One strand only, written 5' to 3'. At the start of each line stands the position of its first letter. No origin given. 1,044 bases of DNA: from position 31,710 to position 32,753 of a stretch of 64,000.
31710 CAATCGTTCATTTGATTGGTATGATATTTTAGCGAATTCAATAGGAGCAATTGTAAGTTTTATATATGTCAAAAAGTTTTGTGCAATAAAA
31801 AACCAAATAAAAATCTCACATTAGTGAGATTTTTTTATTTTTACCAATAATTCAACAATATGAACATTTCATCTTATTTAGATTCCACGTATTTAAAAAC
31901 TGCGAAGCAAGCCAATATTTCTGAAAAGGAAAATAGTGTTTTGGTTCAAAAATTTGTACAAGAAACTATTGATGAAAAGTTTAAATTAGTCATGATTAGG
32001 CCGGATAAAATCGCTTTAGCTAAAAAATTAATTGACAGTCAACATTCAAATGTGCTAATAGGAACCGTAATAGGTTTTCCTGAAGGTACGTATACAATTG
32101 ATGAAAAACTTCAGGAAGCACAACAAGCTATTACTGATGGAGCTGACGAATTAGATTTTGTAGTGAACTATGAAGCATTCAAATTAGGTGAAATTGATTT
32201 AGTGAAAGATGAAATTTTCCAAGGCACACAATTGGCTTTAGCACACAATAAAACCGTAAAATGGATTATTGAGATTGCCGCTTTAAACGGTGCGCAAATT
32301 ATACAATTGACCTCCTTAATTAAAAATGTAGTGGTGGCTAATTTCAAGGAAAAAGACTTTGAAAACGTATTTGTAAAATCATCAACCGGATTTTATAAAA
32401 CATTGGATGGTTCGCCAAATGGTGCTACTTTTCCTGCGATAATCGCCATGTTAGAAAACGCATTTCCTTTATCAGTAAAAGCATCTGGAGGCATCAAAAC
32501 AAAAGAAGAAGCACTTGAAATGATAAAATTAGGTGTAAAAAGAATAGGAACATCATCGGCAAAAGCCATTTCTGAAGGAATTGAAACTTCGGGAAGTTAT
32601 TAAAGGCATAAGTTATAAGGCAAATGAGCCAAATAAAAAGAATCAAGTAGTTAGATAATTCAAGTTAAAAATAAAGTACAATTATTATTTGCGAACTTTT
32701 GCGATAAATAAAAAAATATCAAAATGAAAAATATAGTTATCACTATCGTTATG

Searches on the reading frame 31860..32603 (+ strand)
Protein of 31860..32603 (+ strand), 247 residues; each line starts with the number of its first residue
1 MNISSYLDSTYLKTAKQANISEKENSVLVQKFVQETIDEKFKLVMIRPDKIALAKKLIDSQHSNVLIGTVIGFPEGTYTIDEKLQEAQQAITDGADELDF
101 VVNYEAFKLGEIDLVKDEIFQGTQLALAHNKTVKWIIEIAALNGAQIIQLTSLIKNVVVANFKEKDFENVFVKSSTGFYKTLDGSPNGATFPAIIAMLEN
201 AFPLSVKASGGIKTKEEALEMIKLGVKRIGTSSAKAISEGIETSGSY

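Call 31: search_protein_families(library=pfam, proteins=[window:31860-32603:+], max_evalue=0.001)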
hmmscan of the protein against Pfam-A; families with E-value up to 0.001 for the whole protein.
window:31860-32603:+ (247 aa): 1 family
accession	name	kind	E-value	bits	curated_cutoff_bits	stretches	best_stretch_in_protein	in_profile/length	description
PF01791.15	DeoC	-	3e-09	37.3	23.8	1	29-230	23-216/229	DeoC/LacD family aldolase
